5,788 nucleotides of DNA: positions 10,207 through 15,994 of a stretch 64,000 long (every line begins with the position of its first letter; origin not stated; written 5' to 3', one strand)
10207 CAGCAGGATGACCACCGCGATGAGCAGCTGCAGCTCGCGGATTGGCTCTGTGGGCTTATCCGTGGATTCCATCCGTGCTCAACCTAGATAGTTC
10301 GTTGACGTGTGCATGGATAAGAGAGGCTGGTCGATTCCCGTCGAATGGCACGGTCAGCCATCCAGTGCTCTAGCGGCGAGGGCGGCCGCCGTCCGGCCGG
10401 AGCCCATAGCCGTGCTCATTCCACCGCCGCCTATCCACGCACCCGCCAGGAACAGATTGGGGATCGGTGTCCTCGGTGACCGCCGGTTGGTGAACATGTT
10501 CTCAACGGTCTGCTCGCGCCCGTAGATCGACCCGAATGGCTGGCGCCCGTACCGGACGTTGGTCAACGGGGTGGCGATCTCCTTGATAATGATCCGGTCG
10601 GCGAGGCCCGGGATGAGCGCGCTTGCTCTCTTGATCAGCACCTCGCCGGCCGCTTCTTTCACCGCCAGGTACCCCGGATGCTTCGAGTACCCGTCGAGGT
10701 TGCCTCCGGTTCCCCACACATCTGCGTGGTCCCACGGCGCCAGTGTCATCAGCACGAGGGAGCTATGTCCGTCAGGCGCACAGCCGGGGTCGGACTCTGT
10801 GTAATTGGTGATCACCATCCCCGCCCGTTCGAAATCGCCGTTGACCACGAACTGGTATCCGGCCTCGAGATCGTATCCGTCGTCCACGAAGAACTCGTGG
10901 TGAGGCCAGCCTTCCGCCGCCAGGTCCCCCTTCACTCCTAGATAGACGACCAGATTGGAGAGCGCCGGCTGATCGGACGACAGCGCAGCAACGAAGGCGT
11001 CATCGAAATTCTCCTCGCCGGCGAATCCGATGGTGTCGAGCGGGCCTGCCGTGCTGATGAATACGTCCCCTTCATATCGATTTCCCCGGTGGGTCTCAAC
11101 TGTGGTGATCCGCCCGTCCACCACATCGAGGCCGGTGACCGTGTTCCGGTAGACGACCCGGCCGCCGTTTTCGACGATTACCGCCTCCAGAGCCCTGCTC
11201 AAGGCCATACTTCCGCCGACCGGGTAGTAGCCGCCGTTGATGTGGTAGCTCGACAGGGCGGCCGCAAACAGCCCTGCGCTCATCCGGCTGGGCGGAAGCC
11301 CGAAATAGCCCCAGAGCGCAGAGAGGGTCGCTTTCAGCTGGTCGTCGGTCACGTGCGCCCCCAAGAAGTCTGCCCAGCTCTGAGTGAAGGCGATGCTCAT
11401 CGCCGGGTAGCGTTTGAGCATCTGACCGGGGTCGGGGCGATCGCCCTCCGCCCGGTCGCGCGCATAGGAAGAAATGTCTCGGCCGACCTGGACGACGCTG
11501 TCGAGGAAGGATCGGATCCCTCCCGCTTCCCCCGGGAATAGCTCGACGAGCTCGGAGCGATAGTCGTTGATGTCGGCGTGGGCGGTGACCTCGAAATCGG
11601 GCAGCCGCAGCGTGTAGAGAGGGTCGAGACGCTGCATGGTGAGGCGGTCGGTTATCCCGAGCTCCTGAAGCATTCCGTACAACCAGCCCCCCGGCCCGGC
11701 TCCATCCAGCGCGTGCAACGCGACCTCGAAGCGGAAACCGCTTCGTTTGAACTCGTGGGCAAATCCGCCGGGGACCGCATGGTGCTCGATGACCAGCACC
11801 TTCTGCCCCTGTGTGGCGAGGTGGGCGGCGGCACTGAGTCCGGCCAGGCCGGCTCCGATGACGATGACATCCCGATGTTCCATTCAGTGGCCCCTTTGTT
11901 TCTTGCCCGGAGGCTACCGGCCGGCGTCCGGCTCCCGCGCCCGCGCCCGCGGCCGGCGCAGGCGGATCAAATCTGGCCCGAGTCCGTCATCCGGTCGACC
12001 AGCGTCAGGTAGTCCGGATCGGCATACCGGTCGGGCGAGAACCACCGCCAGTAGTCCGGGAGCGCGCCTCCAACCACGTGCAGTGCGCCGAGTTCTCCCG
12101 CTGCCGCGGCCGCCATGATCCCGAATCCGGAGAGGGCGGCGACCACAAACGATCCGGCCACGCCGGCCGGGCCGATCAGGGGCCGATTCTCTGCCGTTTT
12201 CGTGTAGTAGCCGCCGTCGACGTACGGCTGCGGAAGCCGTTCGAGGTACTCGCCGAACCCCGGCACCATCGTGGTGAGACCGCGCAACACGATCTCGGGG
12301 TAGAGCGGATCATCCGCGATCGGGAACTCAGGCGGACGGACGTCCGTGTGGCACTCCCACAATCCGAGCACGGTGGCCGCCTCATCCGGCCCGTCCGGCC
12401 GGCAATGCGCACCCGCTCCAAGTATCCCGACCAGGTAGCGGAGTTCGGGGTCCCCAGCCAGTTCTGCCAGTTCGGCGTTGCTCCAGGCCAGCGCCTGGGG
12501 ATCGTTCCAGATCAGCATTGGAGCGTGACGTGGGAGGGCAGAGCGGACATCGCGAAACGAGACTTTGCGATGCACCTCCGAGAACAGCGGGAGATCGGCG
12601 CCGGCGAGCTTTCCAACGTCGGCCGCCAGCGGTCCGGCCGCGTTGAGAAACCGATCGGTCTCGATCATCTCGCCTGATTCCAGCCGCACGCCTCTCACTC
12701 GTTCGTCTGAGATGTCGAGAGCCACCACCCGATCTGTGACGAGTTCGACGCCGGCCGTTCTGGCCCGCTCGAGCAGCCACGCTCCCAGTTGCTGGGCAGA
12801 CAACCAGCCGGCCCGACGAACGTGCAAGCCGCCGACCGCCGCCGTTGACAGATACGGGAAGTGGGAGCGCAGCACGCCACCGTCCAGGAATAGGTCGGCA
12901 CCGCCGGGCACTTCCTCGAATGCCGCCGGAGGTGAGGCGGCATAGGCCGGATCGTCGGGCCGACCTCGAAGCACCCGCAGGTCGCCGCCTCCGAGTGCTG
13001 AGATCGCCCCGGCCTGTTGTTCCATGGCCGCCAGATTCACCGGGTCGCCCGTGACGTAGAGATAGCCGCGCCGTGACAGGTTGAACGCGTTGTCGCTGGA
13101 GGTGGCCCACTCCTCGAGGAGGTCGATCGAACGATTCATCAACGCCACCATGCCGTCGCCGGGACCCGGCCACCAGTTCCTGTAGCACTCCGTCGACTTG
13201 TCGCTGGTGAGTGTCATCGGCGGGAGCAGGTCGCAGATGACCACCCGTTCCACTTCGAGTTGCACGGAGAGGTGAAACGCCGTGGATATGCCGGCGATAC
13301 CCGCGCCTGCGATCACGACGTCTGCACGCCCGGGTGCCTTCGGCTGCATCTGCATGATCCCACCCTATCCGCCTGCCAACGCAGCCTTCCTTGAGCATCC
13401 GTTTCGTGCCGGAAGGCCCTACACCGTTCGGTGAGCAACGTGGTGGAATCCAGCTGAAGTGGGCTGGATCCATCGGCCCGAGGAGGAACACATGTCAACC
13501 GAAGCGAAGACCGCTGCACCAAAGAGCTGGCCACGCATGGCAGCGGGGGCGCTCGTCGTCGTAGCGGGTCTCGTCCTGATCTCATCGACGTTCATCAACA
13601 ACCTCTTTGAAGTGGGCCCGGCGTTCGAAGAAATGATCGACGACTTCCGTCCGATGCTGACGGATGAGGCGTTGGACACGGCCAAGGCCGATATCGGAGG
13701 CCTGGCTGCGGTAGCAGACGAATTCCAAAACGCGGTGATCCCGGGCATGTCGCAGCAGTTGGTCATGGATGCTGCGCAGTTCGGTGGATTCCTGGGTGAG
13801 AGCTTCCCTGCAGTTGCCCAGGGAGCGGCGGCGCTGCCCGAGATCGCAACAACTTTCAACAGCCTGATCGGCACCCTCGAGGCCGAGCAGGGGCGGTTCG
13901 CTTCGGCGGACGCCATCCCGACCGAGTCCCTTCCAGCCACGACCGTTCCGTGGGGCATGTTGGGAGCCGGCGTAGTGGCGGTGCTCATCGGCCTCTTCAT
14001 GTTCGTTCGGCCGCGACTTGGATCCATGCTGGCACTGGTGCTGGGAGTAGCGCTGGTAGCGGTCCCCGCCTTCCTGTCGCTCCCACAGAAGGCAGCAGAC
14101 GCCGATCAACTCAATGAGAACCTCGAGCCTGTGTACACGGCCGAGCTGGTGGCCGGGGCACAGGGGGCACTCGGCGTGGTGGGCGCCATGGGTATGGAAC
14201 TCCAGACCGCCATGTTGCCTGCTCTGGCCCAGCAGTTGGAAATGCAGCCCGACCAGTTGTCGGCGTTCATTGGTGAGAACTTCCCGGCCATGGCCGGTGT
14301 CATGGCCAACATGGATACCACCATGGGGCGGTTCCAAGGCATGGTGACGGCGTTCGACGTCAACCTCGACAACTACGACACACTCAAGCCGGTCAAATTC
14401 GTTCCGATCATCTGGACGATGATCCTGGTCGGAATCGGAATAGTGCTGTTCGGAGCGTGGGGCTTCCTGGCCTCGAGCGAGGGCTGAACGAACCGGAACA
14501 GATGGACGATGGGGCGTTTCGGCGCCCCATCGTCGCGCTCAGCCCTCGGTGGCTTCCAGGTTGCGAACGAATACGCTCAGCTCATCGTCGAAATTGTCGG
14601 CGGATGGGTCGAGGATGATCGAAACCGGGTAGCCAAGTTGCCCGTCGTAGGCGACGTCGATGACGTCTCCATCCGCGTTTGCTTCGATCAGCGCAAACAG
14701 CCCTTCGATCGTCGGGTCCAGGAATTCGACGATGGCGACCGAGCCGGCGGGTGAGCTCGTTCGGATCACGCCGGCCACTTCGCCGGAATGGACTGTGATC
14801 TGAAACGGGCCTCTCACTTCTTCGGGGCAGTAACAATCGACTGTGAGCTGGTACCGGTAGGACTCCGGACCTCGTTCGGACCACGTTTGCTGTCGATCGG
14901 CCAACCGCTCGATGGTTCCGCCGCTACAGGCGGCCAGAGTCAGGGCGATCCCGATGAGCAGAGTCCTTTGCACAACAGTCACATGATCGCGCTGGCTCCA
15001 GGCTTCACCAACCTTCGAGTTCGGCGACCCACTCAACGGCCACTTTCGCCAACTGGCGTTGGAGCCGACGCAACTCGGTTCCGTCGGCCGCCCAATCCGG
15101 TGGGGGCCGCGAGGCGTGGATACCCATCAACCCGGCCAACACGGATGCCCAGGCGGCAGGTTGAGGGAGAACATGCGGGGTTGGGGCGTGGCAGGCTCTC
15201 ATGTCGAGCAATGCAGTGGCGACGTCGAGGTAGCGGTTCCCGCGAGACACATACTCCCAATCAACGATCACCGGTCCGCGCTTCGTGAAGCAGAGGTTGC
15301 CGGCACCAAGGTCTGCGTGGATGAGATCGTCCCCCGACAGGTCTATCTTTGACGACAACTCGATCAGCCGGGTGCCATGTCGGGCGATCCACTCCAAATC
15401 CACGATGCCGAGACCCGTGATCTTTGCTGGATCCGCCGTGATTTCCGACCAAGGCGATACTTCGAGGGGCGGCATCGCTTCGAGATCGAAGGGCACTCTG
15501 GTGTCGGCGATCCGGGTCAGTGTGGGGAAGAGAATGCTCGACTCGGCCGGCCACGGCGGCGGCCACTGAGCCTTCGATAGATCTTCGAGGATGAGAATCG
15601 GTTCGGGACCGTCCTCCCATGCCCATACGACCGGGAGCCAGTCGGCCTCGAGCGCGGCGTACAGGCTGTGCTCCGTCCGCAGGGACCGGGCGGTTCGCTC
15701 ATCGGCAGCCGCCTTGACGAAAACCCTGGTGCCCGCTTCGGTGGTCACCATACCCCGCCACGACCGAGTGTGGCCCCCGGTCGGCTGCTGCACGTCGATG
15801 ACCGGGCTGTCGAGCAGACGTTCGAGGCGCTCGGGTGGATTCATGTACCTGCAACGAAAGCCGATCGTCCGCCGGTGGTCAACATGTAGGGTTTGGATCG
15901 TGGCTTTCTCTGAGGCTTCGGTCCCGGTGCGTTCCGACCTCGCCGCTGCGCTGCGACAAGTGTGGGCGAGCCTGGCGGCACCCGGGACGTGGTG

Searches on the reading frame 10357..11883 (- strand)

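Call 33: search_protein_families(library=ncbifam, proteins=[window:10357-11883:-], max_evalue=0.00001)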
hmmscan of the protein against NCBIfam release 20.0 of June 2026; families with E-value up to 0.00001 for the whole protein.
window:10357-11883:- (509 aa): 40 families (the best 25 are shown)
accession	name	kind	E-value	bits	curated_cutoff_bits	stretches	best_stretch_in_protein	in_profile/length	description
TIGR02734.1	crtI_fam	subfamily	2.5e-47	161.7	238.1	1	6-503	1-488/504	phytoene desaturase family protein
TIGR02730.1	carot_isom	equivalog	3.5e-38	131.7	586.9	1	5-497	2-482/493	carotenoid isomerase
TIGR02733.1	desat_CrtD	equivalog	1.1e-30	106.8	549.7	1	4-487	2-471/492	C-3',4' desaturase CrtD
NF058655.1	CrtID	equivalog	9.6e-27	93.9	640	1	6-383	1-375/478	bifunctional phytoene desaturase/3,4-desaturase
NF045689.1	BCarotKetCrtO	equivalog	1.6e-24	86.4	1000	3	1-42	1-42/563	beta-carotene ketolase CrtO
NF045637.1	carotdesatCrtDProt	equivalog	3e-21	75.5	580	2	6-46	1-41/485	1-hydroxycarotenoid 3,4-desaturase CrtD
NF005560.0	PRK07233.1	equivalog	8e-16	57.9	252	1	6-84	3-79/435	hypothetical protein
NF042421.1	hydcarot_desat_CrtD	equivalog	9.3e-16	57.3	500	2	6-54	4-52/487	1-hydroxycarotenoid 3,4-desaturase CrtD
TIGR03467.1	HpnE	equivalog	1.3e-13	51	283.05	1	6-52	1-49/430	hydroxysqualene dehydroxylase HpnE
NF005548.0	PRK07208.1-4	equivalog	1.2e-11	43.9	389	1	2-57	2-57/488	hypothetical protein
TIGR02731.1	phytoene_desat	equivalog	8.6e-11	41.2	569.4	1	6-85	2-80/453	15-cis-phytoene desaturase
NF005547.0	PRK07208.1-3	equivalog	6.4e-10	38.3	380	0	2-57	3-58/465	hypothetical protein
NF006130.0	PRK08274.1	equivalog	1e-08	34.4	369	0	3-40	5-44/467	FAD-dependent tricarballylate dehydrogenase TcuA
NF050086.1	pipecolate_AmaA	exception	1.1e-07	30.8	600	1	3-40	25-62/425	L-pipecolate oxidase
TIGR01377.1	soxA_mon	subfamily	2.6e-07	29.8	479.65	0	5-38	2-35/381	amino oxidase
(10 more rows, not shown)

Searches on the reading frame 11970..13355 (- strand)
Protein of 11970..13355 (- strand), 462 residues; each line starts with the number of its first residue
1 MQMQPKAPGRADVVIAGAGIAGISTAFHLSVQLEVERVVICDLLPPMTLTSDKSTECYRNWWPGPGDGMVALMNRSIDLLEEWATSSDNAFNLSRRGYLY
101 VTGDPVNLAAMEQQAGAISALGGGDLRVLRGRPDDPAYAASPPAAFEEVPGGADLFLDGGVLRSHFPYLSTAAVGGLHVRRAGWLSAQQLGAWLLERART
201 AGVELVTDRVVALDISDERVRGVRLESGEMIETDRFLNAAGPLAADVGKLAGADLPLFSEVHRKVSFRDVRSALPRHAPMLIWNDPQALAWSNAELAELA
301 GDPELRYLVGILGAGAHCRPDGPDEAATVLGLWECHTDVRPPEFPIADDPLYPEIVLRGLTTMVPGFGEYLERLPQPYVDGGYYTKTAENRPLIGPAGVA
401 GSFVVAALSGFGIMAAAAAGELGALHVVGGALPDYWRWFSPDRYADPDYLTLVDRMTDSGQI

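Call 33: search_protein_families(library=ncbifam, proteins=[window:11970-13355:-], max_evalue=0.00001)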
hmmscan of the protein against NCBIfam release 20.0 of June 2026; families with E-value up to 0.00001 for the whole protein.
window:11970-13355:- (462 aa): 4 families
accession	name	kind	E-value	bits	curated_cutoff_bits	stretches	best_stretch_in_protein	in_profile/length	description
TIGR02352.1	thiamin_ThiO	equivalog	3.4e-07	29.7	250.8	0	157-250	120-213/351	glycine oxidase ThiO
NF033460.1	glycerol3P_ox_II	equivalog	1e-06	28.2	460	0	162-264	126-226/361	type 2 glycerol-3-phosphate oxidase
TIGR01373.1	soxB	subfamily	1.8e-06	27.1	529.45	0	174-262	169-258/407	sarcosine oxidase subunit beta family protein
NF001933.0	PRK00711.1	subfamily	7e-06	25.3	383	0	173-258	186-271/429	D-amino acid dehydrogenase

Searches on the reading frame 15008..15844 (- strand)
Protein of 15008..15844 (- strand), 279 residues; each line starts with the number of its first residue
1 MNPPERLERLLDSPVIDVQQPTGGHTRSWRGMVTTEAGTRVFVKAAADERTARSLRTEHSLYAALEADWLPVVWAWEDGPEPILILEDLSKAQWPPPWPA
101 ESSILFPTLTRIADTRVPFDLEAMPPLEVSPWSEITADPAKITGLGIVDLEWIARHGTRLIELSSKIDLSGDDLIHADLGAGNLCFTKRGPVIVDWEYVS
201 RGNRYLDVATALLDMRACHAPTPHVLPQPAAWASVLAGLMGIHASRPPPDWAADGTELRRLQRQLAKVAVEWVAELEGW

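Call 33: search_protein_families(library=ncbifam, proteins=[window:15008-15844:-], max_evalue=0.00001)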
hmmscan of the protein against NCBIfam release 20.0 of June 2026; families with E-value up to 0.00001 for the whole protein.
window:15008-15844:- (279 aa): 1 family
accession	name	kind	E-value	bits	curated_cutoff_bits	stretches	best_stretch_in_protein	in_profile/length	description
TIGR02721.1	ycfN_thiK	equivalog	2e-06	27.2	299.45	1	174-212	148-186/256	thiamine kinase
